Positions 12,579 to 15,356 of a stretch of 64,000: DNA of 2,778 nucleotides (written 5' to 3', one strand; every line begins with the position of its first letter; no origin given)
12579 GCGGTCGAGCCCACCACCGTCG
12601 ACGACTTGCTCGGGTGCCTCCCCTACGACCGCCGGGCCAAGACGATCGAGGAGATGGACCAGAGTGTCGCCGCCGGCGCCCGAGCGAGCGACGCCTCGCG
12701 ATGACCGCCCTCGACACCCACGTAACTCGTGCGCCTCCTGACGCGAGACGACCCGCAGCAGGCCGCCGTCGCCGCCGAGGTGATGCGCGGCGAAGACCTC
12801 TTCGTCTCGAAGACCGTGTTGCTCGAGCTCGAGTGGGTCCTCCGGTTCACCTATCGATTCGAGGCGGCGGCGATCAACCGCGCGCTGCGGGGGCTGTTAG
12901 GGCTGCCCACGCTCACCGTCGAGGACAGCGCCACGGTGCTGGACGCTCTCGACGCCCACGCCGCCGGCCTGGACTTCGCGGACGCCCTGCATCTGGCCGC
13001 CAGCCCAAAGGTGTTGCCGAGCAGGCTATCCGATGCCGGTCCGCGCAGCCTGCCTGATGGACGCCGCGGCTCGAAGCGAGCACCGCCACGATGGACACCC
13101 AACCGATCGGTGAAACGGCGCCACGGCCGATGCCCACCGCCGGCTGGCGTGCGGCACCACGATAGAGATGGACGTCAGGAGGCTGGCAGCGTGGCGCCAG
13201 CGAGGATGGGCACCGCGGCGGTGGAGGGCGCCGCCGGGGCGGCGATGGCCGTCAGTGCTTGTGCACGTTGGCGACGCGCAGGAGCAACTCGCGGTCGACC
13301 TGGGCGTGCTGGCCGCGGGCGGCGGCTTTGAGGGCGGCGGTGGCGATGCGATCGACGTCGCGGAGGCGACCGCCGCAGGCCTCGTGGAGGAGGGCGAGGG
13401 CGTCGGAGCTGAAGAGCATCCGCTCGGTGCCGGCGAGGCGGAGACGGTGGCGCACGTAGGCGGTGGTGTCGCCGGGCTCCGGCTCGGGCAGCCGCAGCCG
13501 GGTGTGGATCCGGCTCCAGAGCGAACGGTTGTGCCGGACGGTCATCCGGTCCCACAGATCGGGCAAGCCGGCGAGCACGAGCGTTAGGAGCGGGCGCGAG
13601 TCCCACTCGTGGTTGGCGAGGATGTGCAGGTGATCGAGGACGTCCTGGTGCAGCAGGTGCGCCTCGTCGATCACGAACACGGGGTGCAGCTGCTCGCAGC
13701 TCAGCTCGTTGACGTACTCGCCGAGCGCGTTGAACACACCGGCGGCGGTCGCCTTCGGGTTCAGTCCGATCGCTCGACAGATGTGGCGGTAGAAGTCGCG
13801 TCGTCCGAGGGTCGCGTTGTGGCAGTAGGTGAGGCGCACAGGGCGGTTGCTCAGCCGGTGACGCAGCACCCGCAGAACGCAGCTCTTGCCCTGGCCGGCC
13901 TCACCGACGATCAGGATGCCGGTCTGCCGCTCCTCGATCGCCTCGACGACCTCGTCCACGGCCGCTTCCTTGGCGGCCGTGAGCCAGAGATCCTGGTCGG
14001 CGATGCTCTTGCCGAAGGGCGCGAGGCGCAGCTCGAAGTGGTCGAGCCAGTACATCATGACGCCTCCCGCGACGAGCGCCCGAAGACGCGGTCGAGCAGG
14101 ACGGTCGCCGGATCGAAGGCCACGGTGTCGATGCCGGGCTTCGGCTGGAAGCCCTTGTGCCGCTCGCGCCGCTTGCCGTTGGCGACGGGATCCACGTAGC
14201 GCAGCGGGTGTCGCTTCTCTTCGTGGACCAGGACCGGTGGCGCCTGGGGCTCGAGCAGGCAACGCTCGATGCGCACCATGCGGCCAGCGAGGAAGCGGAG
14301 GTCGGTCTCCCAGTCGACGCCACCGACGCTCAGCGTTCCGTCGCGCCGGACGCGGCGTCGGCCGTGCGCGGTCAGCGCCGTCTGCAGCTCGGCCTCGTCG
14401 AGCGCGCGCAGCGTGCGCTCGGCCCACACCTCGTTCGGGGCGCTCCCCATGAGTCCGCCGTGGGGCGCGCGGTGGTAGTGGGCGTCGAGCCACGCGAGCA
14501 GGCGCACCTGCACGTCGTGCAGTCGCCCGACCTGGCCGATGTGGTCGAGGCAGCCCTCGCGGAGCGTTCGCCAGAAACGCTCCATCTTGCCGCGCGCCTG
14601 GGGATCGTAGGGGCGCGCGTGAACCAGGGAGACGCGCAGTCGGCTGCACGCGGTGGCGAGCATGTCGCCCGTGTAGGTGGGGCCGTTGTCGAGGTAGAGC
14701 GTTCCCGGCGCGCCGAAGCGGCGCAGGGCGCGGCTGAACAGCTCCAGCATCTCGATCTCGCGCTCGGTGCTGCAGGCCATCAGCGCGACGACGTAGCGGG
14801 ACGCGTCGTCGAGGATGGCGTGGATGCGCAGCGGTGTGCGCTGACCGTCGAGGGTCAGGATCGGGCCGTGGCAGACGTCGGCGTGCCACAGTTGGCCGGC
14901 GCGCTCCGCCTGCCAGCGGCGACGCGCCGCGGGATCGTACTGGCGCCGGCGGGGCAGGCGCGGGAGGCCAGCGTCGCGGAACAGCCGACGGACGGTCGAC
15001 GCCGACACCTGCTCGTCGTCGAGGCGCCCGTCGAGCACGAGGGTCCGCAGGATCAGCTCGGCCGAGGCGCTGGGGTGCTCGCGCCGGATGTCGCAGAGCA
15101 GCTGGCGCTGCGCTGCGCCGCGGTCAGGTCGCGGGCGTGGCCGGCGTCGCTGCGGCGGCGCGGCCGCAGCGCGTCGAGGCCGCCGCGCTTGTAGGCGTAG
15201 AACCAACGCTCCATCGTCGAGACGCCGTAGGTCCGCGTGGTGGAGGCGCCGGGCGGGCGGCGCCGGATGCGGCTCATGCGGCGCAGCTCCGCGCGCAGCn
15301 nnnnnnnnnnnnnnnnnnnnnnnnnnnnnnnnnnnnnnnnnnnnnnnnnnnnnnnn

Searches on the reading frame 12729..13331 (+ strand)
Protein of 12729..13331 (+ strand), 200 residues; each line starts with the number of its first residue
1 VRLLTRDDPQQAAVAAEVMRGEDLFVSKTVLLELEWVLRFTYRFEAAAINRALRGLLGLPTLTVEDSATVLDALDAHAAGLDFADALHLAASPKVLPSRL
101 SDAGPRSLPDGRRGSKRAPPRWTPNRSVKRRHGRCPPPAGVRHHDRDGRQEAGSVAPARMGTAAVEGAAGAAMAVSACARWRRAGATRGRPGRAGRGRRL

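Call 47: search_protein_families(library=pfam, proteins=[window:12729-13331:+], max_evalue=0.01)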
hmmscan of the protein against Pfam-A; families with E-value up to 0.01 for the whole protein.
window:12729-13331:+ (200 aa): 1 family
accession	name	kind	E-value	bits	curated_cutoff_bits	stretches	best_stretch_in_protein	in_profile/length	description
PF01850.27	PIN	-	9.6e-07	29.9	23.6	1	3-91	11-99/120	PIN domain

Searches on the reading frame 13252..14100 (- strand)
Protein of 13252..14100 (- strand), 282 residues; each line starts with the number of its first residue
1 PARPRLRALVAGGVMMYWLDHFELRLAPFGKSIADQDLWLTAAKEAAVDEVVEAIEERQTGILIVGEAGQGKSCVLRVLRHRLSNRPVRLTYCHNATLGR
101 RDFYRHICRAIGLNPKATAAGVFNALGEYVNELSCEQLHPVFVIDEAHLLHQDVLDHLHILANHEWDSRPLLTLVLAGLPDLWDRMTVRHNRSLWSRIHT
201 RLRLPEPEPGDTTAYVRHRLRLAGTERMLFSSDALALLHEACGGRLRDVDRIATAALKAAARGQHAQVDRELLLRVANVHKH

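Call 47: search_protein_families(library=pfam, proteins=[window:13252-14100:-], max_evalue=0.01)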
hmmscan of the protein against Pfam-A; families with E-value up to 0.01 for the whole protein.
window:13252-14100:- (282 aa): 8 families
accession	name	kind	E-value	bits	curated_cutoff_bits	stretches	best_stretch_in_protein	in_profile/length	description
PF13401.12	AAA_22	-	3.1e-22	79.7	27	1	58-186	4-130/130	AAA domain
PF13191.12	AAA_16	-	2.6e-07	31.7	32.6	1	49-172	13-165/167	AAA ATPase domain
PF07728.20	AAA_5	-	8.5e-06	26.3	22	1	62-164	2-92/139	AAA domain (dynein-related subfamily)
PF09848.15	SLFN-g3_helicase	-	1.2e-05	25.2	24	1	62-152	4-93/354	Schlafen group 3, DNA/RNA helicase domain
PF25199.1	nSTAND_NTPase5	-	0.0001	22.6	34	1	45-104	22-87/145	Novel STAND NTPase 5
PF04851.21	ResIII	-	0.00046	20.6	22.5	0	42-85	6-49/164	Type III restriction enzyme, res subunit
PF13604.12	AAA_30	-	0.0034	17.6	27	0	53-162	12-112/191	AAA domain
PF14532.12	Sigma54_activ_2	-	0.0052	17.5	25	0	47-96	9-60/138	Sigma-54 interaction domain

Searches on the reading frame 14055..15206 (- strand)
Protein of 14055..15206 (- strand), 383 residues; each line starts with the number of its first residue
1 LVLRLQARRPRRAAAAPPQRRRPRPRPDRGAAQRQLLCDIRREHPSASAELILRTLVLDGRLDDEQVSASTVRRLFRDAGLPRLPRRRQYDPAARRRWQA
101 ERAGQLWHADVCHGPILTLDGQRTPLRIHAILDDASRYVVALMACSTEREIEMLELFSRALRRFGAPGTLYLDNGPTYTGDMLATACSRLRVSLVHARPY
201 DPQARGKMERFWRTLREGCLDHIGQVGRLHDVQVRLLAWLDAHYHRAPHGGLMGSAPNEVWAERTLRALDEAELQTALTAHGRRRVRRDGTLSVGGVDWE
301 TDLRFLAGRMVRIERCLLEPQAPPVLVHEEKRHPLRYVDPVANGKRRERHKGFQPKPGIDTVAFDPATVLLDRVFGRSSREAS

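Call 47: search_protein_families(library=pfam, proteins=[window:14055-15206:-], max_evalue=0.01)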
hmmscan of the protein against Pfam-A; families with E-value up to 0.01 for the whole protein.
window:14055-15206:- (383 aa): 4 families
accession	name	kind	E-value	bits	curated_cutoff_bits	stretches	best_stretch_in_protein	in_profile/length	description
PF00665.32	rve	-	4.8e-14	52.9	32.6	1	101-202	2-102/102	Integrase core domain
PF13683.12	rve_3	-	1.1e-09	38.4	26.5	1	191-257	2-67/67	Integrase core domain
PF24764.1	rva_4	-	3.2e-05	24.1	26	1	104-220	8-117/194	Integrase core domain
PF13565.12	HTH_32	-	7.8e-05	23.6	33.7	1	10-75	11-72/73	Homeodomain-like domain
